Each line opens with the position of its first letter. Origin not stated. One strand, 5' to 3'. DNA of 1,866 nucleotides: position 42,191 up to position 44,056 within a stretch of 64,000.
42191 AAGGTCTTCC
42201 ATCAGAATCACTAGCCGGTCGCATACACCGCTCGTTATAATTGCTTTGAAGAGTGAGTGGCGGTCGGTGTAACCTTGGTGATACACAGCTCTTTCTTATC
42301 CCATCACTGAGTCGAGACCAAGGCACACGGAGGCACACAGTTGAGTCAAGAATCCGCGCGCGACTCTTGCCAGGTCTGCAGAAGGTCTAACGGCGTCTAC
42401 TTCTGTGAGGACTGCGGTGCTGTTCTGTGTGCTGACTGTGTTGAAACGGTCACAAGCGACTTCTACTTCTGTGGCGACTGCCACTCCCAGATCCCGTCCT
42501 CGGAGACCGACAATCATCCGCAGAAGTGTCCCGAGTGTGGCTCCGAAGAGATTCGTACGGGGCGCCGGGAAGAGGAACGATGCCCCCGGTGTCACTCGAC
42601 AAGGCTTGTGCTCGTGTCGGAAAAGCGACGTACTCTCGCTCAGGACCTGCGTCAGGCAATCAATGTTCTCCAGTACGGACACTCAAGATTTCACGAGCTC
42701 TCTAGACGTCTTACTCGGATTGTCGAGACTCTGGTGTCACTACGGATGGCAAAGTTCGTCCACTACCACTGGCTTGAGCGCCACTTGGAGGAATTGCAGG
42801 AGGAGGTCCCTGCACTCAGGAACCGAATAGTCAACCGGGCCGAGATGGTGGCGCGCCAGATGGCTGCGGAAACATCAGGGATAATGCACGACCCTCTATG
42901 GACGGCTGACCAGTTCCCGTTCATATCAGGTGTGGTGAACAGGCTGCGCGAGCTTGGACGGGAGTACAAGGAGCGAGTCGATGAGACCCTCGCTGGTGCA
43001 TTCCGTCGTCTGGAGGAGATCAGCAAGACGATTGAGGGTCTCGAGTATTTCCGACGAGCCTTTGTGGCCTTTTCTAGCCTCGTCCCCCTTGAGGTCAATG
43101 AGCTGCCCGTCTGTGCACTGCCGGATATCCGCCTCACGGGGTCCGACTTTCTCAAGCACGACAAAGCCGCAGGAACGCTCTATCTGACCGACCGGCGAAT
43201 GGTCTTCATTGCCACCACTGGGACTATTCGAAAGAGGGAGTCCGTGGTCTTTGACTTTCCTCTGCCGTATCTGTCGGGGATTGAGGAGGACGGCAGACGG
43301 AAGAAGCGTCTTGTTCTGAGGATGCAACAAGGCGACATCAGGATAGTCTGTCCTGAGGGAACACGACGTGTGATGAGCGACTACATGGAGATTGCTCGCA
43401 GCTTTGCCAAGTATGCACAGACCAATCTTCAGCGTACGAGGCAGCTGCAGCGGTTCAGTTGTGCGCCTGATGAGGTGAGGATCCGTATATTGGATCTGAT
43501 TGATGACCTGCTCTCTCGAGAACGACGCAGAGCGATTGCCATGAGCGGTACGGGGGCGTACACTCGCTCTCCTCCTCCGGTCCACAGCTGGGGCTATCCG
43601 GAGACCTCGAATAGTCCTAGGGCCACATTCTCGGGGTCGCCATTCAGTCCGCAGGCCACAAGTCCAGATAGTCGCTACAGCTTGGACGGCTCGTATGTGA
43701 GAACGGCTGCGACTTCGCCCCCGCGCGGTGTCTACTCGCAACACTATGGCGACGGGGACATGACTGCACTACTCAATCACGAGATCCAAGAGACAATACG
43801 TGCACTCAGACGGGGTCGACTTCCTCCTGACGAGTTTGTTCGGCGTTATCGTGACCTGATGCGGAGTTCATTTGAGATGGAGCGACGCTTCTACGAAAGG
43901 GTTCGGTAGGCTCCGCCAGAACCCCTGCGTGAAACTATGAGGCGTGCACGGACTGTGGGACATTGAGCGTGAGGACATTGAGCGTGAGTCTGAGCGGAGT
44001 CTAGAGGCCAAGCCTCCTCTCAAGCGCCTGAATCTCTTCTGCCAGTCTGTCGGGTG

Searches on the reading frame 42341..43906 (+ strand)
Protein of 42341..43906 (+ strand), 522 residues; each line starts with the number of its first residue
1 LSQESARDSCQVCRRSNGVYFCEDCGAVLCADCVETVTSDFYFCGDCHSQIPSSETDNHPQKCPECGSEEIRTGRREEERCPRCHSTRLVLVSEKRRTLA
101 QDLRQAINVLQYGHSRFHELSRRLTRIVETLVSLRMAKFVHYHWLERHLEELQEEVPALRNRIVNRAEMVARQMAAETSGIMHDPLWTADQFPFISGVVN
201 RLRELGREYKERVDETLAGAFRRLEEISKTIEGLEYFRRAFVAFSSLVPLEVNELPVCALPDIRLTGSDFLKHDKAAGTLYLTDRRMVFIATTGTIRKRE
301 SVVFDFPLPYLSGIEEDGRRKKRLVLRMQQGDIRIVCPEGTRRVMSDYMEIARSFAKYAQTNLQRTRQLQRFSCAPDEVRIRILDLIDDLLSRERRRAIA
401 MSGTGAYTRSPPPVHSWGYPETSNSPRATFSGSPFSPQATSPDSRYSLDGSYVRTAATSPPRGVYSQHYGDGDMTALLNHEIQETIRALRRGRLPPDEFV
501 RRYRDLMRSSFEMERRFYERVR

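Call 41: search_protein_families(library=pfam, proteins=[window:42341-43906:+], max_evalue=0.1)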
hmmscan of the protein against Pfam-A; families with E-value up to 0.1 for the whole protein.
window:42341-43906:+ (522 aa): 6 families
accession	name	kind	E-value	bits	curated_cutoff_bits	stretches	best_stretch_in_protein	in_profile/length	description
PF00643.29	zf-B_box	-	0.00011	22.7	24.1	1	8-35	4-31/42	B-box zinc finger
PF22586.1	ANCHR-like_BBOX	-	0.00086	19.8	27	1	10-37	2-28/39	ANCHR-like B-box zinc-binding domain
PF12773.13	DZR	-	0.0072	16.9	27.3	0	10-47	1-44/45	Double zinc ribbon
PF15977.11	HTH_46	-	0.021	15.3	29.3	1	99-143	15-56/68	Winged helix-turn-helix DNA binding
PF03107.22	C1_2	-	0.029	15.1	26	1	4-34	14-48/48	C1 domain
PF09454.15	Vps23_core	-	0.099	13.1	26.8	0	487-511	32-56/64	Vps23 core domain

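Call 53: find_homologous_proteins(query=window:42341-43906:+, region=440-522)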
Query window:42341-43906:+, residues 440-522 (83 aa): 1 proteins with E <= 0.001 among 53 candidates. Only proteins of 287 to 914 residues were searched: fused or split forms outside these lengths cannot appear, so this answer is no evidence that the protein stands alone or is whole; lengths 'longer' or 'shorter' looks for them.
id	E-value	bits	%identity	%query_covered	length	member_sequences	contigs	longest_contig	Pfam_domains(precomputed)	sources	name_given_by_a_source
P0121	4.2e-46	172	100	100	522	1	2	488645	-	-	-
